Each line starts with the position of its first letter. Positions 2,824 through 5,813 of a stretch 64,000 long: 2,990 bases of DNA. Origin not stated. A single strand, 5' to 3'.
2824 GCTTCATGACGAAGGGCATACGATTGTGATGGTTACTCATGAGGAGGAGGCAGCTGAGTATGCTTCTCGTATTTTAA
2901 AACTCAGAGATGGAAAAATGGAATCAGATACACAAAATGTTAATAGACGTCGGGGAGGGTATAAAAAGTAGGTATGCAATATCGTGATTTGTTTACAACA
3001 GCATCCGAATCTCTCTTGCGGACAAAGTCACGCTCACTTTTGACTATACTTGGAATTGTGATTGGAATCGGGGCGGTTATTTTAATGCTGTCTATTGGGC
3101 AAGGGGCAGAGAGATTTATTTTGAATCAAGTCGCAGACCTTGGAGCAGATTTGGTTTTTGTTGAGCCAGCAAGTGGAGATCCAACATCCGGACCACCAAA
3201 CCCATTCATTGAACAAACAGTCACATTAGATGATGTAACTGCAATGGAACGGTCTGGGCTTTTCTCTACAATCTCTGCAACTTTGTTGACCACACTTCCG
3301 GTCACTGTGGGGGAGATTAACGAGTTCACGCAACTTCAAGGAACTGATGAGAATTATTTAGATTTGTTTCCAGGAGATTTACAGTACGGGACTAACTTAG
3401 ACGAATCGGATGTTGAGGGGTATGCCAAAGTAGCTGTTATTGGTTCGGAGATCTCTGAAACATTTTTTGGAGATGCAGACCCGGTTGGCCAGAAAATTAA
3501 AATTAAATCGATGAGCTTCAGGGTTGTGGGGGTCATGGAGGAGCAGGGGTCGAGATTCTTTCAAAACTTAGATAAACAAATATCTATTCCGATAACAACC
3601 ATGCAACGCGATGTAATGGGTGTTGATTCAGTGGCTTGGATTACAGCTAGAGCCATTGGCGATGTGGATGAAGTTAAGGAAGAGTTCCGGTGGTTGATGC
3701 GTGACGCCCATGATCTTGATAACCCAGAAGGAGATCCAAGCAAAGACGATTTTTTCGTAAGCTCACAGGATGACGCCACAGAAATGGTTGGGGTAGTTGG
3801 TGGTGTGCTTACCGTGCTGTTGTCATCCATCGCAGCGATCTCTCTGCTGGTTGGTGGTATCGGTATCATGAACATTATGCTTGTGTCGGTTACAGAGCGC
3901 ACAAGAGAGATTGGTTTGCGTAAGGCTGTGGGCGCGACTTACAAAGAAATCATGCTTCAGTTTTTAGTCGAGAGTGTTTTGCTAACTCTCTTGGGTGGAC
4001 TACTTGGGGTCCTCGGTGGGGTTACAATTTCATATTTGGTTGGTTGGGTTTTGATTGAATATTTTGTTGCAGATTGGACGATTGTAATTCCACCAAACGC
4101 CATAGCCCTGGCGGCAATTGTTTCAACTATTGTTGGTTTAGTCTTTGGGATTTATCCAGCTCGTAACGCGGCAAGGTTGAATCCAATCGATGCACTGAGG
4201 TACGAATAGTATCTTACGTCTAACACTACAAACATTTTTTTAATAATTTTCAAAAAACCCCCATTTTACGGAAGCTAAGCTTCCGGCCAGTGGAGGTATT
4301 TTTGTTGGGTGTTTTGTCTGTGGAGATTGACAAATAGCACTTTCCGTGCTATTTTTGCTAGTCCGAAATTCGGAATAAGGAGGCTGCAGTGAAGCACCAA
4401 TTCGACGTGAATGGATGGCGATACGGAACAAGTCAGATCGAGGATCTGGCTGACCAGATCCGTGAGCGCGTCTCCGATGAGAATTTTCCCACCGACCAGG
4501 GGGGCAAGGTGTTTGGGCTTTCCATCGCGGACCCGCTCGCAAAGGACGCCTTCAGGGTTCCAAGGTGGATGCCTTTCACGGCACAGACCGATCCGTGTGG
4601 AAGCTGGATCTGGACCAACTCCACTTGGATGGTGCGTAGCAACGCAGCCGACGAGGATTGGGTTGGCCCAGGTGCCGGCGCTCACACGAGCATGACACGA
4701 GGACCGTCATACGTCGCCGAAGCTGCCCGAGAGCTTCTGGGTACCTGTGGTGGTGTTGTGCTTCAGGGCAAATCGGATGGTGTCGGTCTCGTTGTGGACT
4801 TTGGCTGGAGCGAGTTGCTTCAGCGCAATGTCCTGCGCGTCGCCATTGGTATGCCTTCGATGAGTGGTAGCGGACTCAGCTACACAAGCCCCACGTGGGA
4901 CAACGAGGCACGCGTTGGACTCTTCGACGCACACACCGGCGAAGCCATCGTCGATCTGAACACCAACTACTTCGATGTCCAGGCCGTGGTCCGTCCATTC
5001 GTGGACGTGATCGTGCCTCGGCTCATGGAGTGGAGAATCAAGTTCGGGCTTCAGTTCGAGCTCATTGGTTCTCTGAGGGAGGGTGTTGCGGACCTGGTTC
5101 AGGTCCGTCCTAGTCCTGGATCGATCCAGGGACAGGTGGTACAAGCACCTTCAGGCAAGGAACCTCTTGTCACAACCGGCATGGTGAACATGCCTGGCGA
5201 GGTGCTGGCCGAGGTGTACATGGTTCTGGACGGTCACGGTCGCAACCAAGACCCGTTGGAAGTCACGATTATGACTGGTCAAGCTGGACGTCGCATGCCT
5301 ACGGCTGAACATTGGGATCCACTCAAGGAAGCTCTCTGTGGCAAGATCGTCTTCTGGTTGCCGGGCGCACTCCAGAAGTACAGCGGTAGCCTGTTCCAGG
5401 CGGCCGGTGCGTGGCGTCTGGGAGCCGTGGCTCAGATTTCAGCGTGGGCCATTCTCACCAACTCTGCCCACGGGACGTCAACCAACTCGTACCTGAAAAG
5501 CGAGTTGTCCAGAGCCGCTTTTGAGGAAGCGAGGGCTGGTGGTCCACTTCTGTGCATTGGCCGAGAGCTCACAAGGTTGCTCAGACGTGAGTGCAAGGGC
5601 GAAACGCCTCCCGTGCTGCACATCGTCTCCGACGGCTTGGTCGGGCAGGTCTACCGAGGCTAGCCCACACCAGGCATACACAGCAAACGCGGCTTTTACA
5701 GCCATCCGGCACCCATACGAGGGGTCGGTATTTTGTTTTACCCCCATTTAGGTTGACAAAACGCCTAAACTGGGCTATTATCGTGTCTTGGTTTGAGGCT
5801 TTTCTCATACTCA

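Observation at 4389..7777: G+C-rich islets in a low-GC genome (five loci: 4389-7710, 14053-15570, 36858-37730, 43705-44874)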

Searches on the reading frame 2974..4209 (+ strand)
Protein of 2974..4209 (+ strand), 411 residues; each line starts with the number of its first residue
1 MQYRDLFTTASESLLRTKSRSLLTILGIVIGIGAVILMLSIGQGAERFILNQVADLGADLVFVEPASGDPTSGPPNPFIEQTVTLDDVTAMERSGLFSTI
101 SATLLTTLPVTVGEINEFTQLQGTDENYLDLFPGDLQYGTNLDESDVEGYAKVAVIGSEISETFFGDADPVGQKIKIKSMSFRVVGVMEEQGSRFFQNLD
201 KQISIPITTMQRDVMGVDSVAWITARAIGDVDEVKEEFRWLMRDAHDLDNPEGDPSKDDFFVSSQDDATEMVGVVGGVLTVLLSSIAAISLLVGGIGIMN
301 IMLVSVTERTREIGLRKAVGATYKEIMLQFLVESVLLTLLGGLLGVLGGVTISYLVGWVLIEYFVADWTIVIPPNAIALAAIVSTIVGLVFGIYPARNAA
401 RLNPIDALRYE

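Call 11: find_encoding_contigs(protein=window:2974-4209:+, flank=8000, max_places=6)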
Protein window:2974-4209:+ (411 aa): 3 contigs read that carry it; 1 place shown.
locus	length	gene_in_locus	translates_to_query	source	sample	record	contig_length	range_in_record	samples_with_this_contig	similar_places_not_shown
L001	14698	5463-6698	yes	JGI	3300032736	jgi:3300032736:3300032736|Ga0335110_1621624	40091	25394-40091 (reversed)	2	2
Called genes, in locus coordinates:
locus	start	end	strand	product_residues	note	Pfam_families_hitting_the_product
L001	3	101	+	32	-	?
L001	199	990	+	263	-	-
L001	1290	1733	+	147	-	PF13785:DUF4178 (weak)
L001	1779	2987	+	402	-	PF18884:TSP3_bac (faint)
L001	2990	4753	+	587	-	PF03717:PBP_dimer, PF00905:Transpeptidase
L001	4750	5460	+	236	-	PF00005:ABC_tran, PF02463:SMC_N (faint), PF13304:AAA_21 (faint)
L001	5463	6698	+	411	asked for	PF12704:MacB_PCD, PF02687:FtsX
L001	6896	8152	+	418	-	-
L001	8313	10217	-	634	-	-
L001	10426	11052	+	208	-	PF04542:Sigma70_r2, PF08281:Sigma70_r4_2, PF04545:Sigma70_r4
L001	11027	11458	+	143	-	-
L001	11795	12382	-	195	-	PF01928:CYTH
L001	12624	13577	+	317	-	PF18030:Rimk_N, PF14397:ATPgrasp_ST (faint), PF02655:ATP-grasp_3, PF02786:CPSase_L_D2 (weak), PF02955:GSH-S_ATP, PF08443:RimK, PF07478:Dala_Dala_lig_C (weak)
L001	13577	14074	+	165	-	PF03449:GreA_GreB_N, PF01272:GreA_GreB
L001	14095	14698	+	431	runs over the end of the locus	PF00270:DEAD, PF04851:ResIII (weak), PF00271:Helicase_C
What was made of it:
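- Checked: A JGI gene caller actually called the 634-aa shadow ORF (call 11).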

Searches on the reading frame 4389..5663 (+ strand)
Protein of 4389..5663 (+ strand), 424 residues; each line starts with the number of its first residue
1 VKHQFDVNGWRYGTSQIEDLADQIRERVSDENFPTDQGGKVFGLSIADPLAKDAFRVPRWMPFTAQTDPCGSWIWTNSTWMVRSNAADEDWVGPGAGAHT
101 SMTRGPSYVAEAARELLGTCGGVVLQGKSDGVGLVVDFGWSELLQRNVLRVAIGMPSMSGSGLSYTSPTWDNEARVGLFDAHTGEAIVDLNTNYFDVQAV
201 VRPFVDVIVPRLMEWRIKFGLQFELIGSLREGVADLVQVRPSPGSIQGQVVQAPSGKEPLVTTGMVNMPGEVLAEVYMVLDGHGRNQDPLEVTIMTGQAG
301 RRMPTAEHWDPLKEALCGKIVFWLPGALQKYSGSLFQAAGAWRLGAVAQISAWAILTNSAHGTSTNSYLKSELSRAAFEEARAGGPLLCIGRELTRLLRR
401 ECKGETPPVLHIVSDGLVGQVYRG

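Call 4: search_protein_families(library=pfam, proteins=[window:4389-5663:+], max_evalue=0.01)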
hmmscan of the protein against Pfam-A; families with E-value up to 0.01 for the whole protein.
window:4389-5663:+ (424 aa): 0 families

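Call 5: search_protein_families(library=ncbifam, proteins=[window:4389-5663:+], max_evalue=0.01)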
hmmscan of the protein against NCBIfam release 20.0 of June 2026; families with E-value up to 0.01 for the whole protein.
window:4389-5663:+ (424 aa): 0 families

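Call 49: search_protein_representatives(protein=window:4389-5663:+)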
Query: 424 residues. Proteins with E-value up to 0.001 (for the whole library): 91; up to 1e-10: 70; up to 1e-30: 16. The best 91 are listed.
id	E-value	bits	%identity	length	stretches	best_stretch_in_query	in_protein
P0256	4.7e-228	773.8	86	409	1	18-424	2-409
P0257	4.1e-116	404.9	52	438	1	3-423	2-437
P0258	4.0e-77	276.5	51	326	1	115-423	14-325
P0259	2.0e-67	244.5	40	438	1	8-422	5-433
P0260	1.3e-46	175.9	37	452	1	23-423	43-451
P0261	1.3e-44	169.4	40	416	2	3-279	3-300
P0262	1.5e-42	162.6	61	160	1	117-270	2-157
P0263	2.8e-40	155.0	36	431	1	1-423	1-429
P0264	2.6e-36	142.0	37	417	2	36-275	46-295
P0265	7.1e-36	140.6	37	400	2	37-272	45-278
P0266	3.1e-35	138.5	33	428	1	33-421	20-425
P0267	4.5e-33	131.3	38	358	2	69-276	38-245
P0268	1.2e-32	129.9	34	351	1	81-423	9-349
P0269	1.4e-32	129.7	35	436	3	37-276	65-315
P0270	1.3e-31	126.5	36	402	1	3-289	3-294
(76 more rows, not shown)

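Call 68: search_solved_structures(query=A4, max_evalue=1)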
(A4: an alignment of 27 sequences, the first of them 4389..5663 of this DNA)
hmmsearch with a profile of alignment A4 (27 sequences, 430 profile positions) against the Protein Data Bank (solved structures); distinct sequences matched with E-value up to 1: 0.

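Call 69: search_protein_families(library=pfam, alignment_id=A4, max_evalue=0.1)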
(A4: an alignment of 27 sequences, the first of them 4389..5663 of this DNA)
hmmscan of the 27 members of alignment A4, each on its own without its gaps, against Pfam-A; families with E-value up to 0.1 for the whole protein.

A. member 1, window:4389-5663:+ (424 aa): 0 families

B. families by the number of members that match (of 27 scanned): 3 families
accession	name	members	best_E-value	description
PF24388.1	Permuted_GreAB-C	1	0.0051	Permuted GreAB-C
PF17843.6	MycE_N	1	0.0064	MycE methyltransferase N-terminal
PF07207.16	Lir1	1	0.051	Light regulated protein Lir1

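Call 76: predict_structure(alignment_id=A4)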
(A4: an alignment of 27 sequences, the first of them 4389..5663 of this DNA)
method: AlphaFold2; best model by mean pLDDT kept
length: 424 residues; sequences in the alignment: 27
mean_pLDDT: 86.6   pTM: 0.89
mean pLDDT of the five models: 86.6, 86.5, 86.2, 85.8, 85.4
residues with pLDDT >= 90: 230; 70-90: 141; 50-70: 53; < 50: 0
segments of 3 or more residues with pLDDT < 50: none
pLDDT, mean of each block of 10 residues (from residue 1): 89 91 86 86 94 93 83 83 90 78 91 92 92 95 97 85 78 89 96 91 97 95 92 90 87 91 94 94 64 57 58 89 81 75 92 77 63 84 91 92 92 96 96
secondary structure, 60 per line:
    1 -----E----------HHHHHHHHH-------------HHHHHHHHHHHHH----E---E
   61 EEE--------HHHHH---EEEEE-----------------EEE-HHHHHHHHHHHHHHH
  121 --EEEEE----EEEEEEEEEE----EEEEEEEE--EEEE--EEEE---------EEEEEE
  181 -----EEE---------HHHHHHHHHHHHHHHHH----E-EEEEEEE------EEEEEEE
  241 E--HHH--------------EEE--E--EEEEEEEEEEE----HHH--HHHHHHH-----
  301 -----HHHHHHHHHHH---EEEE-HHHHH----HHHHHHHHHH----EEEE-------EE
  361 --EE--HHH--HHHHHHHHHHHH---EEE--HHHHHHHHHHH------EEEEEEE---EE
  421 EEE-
elements in order: H17-25 H39-51 E60-63 H72-76 E80-84 E102-104 H106-120 E123-127 E132-141 E146-153 E156-159 E162-165 E175-180 E186-188 H198-214 E221-227 E234-241 E261-263 E269-279 H289-295 H306-316 E320-323 H325-329 H334-343 E348-351 H372-383 E387-389 H392-402 E409-415 E419-423

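Call 79: fold_search(model_id=the predicted structure, library=pdb)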
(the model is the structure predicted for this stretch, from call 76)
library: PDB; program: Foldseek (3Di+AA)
matches with E <= 10: 922; with E <= 0.001: 197
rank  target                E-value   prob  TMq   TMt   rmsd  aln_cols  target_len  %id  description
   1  3r23_A                2.6e-06  1.00  0.28  0.37   8.0       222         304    9  Crystal Structure of D-alanine--D-Alanine Ligase from Bacillus anthracis (released 2011-03-30)
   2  3r5x_A                3.6e-06  1.00  0.30  0.40   7.6       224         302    8  Crystal Structure of D-alanine--D-Alanine Ligase from Bacillus anthracis complexed with ATP (released 2011-04-06)
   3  3r23_B                3.6e-06  1.00  0.28  0.38   7.6       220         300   10  Crystal Structure of D-alanine--D-Alanine Ligase from Bacillus anthracis (released 2011-03-30)
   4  6hxq_B                4.0e-06  1.00  0.32  0.33  19.6       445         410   12  Structure of citryl-CoA synthetase from Hydrogenobacter thermophilus (released 2019-04-10)
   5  2yzg_A                4.5e-06  1.00  0.28  0.36   9.5       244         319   14  Crystal structure of D-ALA:D-ALA Ligase from Thermus thermophilus HB8 (released 2007-11-06)
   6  3i12_D                4.8e-06  1.00  0.30  0.35   5.8       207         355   10  The crystal structure of the D-alanyl-alanine synthetase A from Salmonella enterica subsp. enterica serovar Typhimuriu (released 2009-08-18)
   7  2fb9                  6.4e-06  1.00  0.28  0.34   8.0       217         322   14  Crystal structure of the Apo form of D-alanine: D-alanine ligase (Ddl) from Thermus caldophilus: a basis for the substra (released 2006-08-29)
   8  9y43_A                7.6e-06  1.00  0.31  0.21  16.7       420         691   12  3-hydroxypropionyl-CoA Synthetase (ADP-forming) from Nitrosopumilus maritimus. (released 2025-10-01)
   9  3r5x_B                1.1e-05  1.00  0.30  0.40   9.0       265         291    9  Crystal Structure of D-alanine--D-Alanine Ligase from Bacillus anthracis complexed with ATP (released 2011-04-06)
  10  9a7l_B                1.2e-05  1.00  0.31  0.34  17.2       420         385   12  Integrative model of SUCD-SUCC by crosslinking MS and deep learning (released 2024-09-18)
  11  6dgi_B                1.3e-05  1.00  0.29  0.36  11.7       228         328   10  The crystal structure of D-alanyl-alanine synthetase A from Vibrio cholerae O1 biovar eltor str. N16961 (released 2018-05-30)
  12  3q1k_A                1.9e-05  1.00  0.31  0.37   5.4       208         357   10  The Crystal Structure of the D-alanyl-alanine Synthetase A from Salmonella enterica Typhimurium Complexed with ADP (released 2011-01-12)
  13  2yzn_A                1.9e-05  1.00  0.27  0.35   7.7       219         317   12  Crystal structure of D-alanine:D-Alanine Ligase with AMPPNP from Thermus thermophilus HB8. (released 2007-11-06)
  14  3lwb_B                2.0e-05  1.00  0.32  0.44   4.8       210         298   10  Crystal Structure of apo D-alanine:D-alanine Ligase (Ddl) from Mycobacterium tuberculosis (released 2010-03-09)
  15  6dgi_A                2.0e-05  1.00  0.33  0.41   5.2       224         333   12  The crystal structure of D-alanyl-alanine synthetase A from Vibrio cholerae O1 biovar eltor str. N16961 (released 2018-05-30)
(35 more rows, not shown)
